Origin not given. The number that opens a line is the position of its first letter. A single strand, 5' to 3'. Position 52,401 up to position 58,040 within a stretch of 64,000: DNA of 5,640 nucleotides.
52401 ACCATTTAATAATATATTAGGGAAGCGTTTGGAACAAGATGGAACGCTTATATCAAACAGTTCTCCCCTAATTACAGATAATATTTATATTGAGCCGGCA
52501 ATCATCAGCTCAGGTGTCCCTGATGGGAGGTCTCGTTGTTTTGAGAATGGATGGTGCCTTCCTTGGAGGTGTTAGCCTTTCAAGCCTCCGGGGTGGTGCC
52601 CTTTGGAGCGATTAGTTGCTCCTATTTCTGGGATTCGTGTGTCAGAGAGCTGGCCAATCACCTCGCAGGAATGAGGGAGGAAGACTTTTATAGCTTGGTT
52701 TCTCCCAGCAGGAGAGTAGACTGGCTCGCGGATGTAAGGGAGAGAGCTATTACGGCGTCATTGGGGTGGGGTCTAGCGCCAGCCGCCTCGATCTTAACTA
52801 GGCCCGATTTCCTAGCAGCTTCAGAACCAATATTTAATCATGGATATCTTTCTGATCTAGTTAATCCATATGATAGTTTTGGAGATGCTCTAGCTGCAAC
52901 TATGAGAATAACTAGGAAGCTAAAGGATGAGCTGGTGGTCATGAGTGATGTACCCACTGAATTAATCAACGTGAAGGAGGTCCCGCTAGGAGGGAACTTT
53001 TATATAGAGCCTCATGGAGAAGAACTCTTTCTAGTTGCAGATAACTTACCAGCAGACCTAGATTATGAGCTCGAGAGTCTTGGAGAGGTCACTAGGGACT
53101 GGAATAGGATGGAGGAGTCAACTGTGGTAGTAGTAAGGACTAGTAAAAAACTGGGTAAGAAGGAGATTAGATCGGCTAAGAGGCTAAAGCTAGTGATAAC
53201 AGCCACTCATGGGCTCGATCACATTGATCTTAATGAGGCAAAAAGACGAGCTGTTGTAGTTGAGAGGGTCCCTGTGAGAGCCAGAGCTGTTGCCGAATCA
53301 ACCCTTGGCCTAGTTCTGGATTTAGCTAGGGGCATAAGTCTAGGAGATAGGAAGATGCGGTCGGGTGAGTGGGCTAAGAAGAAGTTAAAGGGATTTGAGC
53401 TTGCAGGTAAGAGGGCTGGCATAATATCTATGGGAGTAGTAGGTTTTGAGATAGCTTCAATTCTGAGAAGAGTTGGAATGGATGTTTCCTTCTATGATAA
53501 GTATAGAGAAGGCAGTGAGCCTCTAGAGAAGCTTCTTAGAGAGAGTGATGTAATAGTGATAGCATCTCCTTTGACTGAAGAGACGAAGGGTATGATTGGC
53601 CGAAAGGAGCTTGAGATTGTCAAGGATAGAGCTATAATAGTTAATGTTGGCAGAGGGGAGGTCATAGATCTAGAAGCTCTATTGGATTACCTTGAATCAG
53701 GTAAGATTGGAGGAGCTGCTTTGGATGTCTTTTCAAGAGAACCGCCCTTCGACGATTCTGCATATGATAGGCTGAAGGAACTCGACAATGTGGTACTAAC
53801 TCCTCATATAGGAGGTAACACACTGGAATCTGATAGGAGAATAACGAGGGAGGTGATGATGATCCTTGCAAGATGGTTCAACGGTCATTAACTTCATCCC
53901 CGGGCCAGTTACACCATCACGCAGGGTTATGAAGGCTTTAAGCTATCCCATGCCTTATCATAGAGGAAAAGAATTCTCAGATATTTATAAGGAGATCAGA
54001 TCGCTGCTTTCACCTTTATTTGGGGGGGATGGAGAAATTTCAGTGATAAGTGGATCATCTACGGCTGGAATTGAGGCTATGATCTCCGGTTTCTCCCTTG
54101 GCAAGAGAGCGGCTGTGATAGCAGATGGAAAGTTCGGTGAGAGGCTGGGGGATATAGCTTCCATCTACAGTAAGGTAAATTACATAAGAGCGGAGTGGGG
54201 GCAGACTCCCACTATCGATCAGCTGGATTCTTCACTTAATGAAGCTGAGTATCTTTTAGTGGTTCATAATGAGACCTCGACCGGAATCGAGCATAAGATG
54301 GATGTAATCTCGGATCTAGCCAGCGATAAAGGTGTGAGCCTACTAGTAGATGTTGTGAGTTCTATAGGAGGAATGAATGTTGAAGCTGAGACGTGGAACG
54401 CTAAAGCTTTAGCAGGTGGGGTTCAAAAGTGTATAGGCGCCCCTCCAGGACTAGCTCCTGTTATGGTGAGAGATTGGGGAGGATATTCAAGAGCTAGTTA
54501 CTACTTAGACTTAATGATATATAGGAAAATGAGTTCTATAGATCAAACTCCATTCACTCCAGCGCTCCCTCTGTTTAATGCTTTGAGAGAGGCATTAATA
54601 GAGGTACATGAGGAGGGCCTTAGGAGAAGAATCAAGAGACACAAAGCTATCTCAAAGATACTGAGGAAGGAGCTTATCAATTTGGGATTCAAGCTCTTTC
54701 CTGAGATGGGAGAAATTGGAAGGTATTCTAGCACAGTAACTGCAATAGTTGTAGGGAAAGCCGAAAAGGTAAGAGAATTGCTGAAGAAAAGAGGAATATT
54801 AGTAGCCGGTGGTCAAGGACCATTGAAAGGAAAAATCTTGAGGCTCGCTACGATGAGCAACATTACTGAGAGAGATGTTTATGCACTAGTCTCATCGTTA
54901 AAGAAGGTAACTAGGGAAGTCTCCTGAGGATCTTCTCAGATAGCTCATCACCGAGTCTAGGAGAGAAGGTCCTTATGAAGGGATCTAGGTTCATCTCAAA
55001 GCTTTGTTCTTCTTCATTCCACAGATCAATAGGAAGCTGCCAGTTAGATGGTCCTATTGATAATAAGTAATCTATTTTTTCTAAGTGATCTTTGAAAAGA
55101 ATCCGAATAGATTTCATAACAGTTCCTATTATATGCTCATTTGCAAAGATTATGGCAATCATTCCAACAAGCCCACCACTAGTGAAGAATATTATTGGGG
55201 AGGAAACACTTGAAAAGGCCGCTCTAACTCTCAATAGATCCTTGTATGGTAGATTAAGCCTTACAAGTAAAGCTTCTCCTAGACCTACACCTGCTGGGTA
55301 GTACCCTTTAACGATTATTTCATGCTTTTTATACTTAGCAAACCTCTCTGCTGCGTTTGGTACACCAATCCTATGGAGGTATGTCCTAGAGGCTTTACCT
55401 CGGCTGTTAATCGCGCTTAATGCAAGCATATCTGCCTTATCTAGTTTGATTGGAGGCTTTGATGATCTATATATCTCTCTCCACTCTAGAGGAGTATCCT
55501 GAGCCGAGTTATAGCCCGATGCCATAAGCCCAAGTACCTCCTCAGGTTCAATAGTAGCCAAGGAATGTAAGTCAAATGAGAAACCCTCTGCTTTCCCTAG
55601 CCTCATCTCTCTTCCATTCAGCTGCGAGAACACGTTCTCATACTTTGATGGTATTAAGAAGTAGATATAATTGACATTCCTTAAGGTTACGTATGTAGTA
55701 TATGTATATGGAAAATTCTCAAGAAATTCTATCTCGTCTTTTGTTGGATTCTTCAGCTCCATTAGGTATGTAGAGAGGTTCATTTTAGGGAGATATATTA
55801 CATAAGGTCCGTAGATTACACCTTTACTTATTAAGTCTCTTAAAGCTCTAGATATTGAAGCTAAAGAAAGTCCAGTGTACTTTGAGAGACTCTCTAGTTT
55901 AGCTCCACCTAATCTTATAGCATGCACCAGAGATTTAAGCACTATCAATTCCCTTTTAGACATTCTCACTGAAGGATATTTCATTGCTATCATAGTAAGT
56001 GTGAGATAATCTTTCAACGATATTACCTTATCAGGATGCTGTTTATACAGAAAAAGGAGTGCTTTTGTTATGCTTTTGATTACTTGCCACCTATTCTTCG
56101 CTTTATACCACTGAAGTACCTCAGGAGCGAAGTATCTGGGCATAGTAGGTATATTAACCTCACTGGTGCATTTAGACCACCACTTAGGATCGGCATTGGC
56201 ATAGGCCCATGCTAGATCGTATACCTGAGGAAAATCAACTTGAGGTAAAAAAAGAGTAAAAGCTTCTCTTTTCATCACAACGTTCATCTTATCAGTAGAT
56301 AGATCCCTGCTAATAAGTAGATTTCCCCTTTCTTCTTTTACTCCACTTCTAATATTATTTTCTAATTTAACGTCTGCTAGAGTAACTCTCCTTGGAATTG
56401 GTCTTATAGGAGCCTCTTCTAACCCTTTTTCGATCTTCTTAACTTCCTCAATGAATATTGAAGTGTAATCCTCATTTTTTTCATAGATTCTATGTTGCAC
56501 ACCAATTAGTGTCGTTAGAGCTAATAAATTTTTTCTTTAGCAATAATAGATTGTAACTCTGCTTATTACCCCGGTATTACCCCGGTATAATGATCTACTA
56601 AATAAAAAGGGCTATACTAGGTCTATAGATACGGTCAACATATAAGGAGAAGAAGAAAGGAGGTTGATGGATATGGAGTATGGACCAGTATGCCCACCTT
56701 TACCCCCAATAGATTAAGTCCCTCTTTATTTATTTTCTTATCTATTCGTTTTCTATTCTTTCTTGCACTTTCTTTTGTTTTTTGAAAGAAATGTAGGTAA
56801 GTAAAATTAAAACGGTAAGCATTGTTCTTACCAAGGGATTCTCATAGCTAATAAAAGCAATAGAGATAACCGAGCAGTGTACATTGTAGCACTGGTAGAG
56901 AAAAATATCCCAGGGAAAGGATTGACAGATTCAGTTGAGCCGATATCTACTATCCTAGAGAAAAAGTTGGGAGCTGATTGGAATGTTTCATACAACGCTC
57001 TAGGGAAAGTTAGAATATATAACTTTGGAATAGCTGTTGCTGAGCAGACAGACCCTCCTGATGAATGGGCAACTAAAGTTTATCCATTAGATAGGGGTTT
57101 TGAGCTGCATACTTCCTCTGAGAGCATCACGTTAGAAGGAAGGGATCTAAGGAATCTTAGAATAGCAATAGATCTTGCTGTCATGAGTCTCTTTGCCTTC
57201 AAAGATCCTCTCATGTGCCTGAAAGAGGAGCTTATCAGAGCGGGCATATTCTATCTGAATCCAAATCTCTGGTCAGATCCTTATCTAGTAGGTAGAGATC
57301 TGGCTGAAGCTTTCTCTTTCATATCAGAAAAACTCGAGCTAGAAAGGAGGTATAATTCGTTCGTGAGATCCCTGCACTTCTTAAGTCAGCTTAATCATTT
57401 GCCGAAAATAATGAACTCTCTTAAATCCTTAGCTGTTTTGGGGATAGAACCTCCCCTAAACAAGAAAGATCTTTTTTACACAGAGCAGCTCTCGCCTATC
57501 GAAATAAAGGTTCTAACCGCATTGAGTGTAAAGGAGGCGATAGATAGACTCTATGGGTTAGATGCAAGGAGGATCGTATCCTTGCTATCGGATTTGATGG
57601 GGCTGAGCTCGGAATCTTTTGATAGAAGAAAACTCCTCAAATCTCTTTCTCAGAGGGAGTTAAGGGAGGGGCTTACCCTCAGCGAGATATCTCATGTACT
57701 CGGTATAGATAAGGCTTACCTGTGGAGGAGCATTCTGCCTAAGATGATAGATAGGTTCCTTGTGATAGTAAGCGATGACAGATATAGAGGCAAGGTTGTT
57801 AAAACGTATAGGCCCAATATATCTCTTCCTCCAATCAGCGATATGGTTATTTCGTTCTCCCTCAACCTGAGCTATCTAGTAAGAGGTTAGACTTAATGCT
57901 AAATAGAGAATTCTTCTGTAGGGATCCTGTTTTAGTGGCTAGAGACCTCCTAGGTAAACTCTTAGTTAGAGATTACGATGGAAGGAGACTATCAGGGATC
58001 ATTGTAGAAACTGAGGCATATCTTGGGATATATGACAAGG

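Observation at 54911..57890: Candidate peptide-signalling locus: a stand-alone 14-16 aa Pro/Cys micro-gene with an operator, between two uncharacterised wHTH proteins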

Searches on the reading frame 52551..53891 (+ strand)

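Call 3: search_protein_families(library=pfam, proteins=[window:52551-53891:+], max_evalue=0.01)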
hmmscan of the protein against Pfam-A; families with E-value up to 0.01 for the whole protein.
window:52551-53891:+ (446 aa): 3 families
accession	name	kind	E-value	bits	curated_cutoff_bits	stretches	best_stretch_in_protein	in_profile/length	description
PF02826.25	2-Hacid_dh_C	-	3.3e-51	173.6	25.1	1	252-421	1-178/178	D-isomer specific 2-hydroxyacid dehydrogenase, NAD binding domain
PF00389.36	2-Hacid_dh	-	4.9e-14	52.6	24.6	1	185-445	35-126/134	D-isomer specific 2-hydroxyacid dehydrogenase, catalytic domain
PF02882.25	THF_DHG_CYH_C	-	0.0034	17.2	27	0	280-371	30-112/160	Tetrahydrofolate dehydrogenase/cyclohydrolase, NAD(P)-binding domain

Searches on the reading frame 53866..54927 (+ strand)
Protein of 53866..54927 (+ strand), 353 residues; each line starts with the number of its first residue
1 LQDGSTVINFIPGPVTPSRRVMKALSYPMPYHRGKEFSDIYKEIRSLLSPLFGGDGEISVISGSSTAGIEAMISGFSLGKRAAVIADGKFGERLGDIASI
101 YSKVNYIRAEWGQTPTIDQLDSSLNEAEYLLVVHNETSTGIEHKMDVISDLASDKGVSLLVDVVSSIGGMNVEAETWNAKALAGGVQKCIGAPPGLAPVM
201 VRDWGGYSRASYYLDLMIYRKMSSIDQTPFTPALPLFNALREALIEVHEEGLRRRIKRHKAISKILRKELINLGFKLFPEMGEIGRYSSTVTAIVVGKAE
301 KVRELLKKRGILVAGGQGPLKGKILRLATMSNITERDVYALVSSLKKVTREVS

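Call 3: search_protein_families(library=pfam, proteins=[window:53866-54927:+], max_evalue=0.01)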
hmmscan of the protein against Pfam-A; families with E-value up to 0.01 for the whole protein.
window:53866-54927:+ (353 aa): 1 family
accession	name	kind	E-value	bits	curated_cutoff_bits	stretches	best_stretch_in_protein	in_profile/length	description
PF00266.25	Aminotran_5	-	3.9e-14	52.9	21.5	1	31-317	35-339/371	Aminotransferase class-V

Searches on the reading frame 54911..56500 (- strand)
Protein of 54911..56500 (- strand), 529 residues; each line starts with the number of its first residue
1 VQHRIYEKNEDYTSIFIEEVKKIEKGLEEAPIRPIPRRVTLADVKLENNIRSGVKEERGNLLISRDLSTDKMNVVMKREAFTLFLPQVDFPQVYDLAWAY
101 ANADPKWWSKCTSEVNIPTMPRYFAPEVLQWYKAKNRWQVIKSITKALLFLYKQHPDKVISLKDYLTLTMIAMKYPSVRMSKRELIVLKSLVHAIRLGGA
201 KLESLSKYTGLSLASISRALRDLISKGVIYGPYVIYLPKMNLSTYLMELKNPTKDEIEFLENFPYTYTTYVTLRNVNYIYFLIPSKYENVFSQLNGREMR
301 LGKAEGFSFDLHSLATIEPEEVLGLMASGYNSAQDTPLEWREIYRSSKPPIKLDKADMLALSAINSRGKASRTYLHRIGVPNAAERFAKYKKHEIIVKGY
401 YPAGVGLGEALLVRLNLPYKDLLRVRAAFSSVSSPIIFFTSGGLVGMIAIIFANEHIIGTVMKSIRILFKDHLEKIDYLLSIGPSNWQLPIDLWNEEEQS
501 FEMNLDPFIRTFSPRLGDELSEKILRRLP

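Call 3: search_protein_families(library=pfam, proteins=[window:54911-56500:-], max_evalue=0.01)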
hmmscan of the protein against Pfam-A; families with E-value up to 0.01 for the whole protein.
window:54911-56500:- (529 aa): 1 family
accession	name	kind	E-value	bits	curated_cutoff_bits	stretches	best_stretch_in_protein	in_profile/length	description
PF13730.12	HTH_36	-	0.0026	17.9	25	1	201-227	27-53/55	Helix-turn-helix domain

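Call 19: search_protein_families(library=ncbifam, proteins=[window:54911-56500:-], max_evalue=1)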
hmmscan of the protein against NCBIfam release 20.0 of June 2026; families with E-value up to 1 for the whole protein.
window:54911-56500:- (529 aa): 2 families
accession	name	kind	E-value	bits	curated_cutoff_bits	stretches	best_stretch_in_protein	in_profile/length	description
TIGR01884.1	cas_HTH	subfamily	0.0002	20.8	60.2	1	161-230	119-187/202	CRISPR-associated CARF protein Csa3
NF053606.1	Sta1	subfamily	0.058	13.5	80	1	180-229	18-64/100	Sta1 family transcriptional regulator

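Call 20: search_solved_structures(query=window:54911-56500:-, max_evalue=1)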
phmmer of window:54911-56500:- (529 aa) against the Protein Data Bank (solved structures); distinct sequences matched with E-value up to 1: 0.

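Call 37: find_homologous_proteins(query=window:54911-56500:-, max_evalue=0.00001)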
Query window:54911-56500:- (529 aa): 14 proteins with E <= 0.00001 among 8000 candidates.
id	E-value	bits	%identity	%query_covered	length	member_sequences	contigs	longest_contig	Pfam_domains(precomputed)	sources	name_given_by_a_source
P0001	0.0e+0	1186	100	100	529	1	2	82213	-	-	-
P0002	1.9e-298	1008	84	100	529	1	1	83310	-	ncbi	-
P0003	6.8e-298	1007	83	100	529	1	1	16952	-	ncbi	-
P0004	6.3e-292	987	81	100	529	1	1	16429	-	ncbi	-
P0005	6.7e-234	795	66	100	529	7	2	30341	-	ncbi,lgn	-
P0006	4.9e-213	727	60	99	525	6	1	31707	-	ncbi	-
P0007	1.2e-211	722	60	99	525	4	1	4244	-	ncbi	-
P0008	1.0e-208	712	59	99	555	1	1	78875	-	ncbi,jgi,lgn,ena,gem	-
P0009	2.6e-204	698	58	99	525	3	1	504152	-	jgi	-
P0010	7.2e-199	680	57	99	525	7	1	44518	-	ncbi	-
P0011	2.9e-194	665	56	98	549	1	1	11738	-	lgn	-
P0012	6.5e-194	663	60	92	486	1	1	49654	-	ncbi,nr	ncbi:MAG: hypothetical protein QI197_05445 [Candidatus Korarchaeota archaeon]|nr:hypothetical protei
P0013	1.3e-134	468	44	96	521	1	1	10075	-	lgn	-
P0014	3.7e-52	196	27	95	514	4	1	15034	PF13412.13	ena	-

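Call 39: find_encoding_contigs(protein=P0002, flank=2500, max_places=2)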
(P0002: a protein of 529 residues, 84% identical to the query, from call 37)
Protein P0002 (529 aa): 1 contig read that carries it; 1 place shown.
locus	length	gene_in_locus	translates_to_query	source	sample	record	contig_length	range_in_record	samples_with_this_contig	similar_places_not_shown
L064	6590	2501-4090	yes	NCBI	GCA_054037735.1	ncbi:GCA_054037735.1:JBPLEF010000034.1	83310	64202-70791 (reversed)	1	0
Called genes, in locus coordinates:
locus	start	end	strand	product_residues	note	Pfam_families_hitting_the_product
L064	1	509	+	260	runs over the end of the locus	PF00589:Phage_integrase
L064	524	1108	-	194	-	PF02245:Pur_DNA_glyco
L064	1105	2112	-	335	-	-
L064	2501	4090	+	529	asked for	-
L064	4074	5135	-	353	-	PF00266:Aminotran_5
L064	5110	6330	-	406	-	PF00389:2-Hacid_dh, PF02826:2-Hacid_dh_C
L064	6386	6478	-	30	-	-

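Call 40: find_encoding_contigs(protein=P0003, flank=2500, max_places=2)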
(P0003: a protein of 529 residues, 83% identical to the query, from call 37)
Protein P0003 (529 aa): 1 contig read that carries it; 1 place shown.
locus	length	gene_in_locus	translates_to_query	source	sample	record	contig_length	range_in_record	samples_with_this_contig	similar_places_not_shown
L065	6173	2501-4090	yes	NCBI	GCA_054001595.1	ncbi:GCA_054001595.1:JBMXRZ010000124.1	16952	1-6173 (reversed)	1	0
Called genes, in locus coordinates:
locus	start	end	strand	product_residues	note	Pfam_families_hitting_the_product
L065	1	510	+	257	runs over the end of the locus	PF00589:Phage_integrase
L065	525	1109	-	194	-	PF02245:Pur_DNA_glyco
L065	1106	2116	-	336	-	-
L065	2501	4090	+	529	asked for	-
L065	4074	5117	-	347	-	PF00266:Aminotran_5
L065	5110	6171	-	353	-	?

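Call 41: find_encoding_contigs(protein=P0004, flank=2500, max_places=2)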
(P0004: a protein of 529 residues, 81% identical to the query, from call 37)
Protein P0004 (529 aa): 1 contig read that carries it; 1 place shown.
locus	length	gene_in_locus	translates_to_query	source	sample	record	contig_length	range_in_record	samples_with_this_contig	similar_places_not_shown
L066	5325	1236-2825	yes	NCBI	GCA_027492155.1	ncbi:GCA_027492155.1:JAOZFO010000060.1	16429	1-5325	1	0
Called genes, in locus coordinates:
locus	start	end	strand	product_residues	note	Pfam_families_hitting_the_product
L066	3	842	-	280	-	?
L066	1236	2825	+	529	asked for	-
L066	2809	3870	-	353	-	PF00266:Aminotran_5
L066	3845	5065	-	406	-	PF00389:2-Hacid_dh, PF02826:2-Hacid_dh_C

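Call 42: find_encoding_contigs(protein=P0005, flank=2500, max_places=2)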
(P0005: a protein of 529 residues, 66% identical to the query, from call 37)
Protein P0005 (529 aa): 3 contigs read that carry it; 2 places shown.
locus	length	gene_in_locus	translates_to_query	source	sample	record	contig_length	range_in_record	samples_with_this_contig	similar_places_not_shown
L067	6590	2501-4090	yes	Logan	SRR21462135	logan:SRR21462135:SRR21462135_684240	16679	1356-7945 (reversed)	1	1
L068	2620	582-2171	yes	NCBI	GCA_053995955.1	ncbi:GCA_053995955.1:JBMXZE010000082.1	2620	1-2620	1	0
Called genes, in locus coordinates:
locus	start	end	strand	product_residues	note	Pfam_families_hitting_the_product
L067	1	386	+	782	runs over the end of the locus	PF09136:Glucodextran_B (faint), PF00149:Metallophos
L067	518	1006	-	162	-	PF02245:Pur_DNA_glyco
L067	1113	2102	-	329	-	-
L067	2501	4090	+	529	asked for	-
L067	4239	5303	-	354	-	PF00266:Aminotran_5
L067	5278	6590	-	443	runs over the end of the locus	PF00389:2-Hacid_dh, PF02826:2-Hacid_dh_C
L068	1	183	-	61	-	?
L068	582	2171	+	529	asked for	-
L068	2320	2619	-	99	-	?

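Call 73: search_protein_families(library=padloc, proteins=[window:54911-56500:-], max_evalue=0.01)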
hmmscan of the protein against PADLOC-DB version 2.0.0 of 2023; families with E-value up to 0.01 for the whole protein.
window:54911-56500:- (529 aa): 5 families
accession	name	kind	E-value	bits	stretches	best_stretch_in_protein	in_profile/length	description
PDLC01268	CasR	-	0.00021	19.3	1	155-230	102-168/179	"CAS-I,CAS-II,CAS-III,CAS-IV,CAS-V,CAS-VI; associated_signaling"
PDLC01879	CARF3--CARF_TM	-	0.00034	18.3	1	170-229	144-200/222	-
PDLC01044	Csa3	-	0.0026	15.7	1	152-229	108-179/194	Type I-A associated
PDLC01434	CasR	-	0.0026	15.6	1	169-230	115-172/191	"CAS-I,CAS-II,CAS-III,CAS-IV,CAS-V,CAS-VI; associated_signaling"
PDLC01848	CARF3--CARF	-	0.0034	15.1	1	165-229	123-179/197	-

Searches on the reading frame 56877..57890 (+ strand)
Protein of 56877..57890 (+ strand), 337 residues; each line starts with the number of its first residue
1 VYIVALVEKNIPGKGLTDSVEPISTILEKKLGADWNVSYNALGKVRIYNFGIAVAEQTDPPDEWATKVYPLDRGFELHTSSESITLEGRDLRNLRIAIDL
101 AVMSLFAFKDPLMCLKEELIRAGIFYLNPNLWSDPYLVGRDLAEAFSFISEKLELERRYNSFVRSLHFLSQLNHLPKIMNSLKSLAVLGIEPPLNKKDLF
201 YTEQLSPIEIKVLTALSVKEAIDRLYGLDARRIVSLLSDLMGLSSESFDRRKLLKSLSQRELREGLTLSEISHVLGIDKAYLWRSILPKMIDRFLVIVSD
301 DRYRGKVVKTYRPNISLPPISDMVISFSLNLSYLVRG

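Call 3: search_protein_families(library=pfam, proteins=[window:56877-57890:+], max_evalue=0.01)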
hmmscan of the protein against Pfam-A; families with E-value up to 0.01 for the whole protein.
window:56877-57890:+ (337 aa): 0 families

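Call 19: search_protein_families(library=ncbifam, proteins=[window:56877-57890:+], max_evalue=1)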
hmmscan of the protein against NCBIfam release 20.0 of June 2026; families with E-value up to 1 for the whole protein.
window:56877-57890:+ (337 aa): 0 families

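Call 21: search_solved_structures(query=window:56877-57890:+, max_evalue=1)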
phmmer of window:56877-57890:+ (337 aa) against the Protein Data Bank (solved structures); distinct sequences matched with E-value up to 1: 3.
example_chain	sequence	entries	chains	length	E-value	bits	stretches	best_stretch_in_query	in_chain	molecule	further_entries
9wgm_A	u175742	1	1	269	0.063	16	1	260-305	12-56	Alpha/beta-hydrolases superfamily protein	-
9wgk_A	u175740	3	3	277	0.065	15.9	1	260-305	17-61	OcuKAI2d2 protein | Alpha/beta-hydrolases superfamily protein | OcKAI2d2 protein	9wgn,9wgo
9wgq_A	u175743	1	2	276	0.55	12.9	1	260-305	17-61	Alpha/beta-hydrolases superfamily protein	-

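Call 73: search_protein_families(library=padloc, proteins=[window:56877-57890:+], max_evalue=0.01)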
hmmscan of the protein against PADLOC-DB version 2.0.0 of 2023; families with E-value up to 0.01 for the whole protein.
window:56877-57890:+ (337 aa): 0 families
